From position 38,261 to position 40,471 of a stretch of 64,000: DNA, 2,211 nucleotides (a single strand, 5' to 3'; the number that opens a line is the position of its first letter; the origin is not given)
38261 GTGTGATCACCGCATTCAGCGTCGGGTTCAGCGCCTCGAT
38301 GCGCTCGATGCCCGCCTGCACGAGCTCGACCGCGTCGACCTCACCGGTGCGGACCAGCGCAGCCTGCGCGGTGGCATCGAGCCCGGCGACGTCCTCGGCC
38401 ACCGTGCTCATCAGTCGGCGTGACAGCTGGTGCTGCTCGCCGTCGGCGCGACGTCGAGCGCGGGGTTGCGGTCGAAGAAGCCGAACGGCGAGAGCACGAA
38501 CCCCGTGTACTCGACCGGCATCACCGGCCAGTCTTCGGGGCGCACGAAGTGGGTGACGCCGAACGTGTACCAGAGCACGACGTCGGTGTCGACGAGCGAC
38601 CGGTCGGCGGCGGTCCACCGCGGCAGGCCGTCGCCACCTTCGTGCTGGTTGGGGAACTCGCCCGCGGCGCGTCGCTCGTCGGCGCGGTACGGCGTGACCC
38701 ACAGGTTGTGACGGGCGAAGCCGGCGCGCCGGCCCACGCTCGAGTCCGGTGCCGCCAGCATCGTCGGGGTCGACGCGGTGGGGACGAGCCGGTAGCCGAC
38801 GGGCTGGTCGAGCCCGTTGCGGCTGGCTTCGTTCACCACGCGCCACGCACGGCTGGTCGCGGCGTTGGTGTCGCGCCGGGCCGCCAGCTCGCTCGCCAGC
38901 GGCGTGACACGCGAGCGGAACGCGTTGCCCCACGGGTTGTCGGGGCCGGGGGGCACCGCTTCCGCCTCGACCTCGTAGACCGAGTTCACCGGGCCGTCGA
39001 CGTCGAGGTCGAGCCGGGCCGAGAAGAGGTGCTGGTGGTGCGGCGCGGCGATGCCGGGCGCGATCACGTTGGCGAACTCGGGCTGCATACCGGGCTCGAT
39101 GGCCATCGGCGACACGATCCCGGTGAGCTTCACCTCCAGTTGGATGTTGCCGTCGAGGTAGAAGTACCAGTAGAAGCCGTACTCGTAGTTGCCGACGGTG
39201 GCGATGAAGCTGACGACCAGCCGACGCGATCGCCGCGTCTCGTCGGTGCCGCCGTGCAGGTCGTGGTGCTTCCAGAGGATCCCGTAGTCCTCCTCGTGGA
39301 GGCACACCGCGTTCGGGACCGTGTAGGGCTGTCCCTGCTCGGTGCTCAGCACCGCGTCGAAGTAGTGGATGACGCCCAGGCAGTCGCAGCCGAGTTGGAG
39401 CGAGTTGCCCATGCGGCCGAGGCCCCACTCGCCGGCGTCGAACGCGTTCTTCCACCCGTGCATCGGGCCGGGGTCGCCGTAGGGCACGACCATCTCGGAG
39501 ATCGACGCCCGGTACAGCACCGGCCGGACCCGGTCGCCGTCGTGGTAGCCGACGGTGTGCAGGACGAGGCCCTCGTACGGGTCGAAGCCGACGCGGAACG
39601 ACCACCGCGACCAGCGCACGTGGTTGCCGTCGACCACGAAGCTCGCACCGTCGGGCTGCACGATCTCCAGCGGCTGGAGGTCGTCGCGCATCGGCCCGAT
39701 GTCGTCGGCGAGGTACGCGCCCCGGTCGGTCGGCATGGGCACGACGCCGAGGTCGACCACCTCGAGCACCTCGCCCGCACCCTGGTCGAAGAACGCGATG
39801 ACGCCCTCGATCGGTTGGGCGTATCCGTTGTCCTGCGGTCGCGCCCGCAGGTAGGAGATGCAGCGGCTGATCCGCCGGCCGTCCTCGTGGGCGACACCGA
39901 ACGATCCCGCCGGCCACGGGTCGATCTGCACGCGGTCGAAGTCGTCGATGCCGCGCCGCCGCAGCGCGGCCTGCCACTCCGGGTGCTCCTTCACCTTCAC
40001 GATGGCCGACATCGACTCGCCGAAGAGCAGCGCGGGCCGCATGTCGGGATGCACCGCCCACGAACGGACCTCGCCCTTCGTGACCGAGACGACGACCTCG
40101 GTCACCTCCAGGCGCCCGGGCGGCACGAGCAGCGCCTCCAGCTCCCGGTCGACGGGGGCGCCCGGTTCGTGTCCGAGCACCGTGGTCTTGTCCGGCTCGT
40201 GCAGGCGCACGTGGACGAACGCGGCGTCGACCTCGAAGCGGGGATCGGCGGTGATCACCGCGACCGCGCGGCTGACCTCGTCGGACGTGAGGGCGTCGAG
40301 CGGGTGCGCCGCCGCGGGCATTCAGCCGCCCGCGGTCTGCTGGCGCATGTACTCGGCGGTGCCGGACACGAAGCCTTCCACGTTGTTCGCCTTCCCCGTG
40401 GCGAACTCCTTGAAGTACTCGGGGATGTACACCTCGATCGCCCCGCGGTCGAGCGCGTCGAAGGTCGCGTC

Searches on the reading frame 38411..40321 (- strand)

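Call 61: search_protein_families(library=pfam, proteins=[window:38411-40321:-], max_evalue=0.0001)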
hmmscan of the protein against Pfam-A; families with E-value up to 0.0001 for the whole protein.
window:38411-40321:- (636 aa): 4 families
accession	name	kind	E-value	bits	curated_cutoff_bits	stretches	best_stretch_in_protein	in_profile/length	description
PF01179.26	Cu_amine_oxid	-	1.4e-159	531.9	27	1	218-622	1-407/407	Copper amine oxidase, enzyme domain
PF21994.1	AGAO-like_N2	-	1.5e-10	41.6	27.4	1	12-87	1-75/76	AGAO-like N2 domain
PF02728.21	Cu_amine_oxidN3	-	9.4e-09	35.9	22.6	1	104-191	9-93/100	Copper amine oxidase, N3 domain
PF02727.21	Cu_amine_oxidN2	-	9.6e-07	29.4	21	1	6-87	1-83/87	Copper amine oxidase, N2 domain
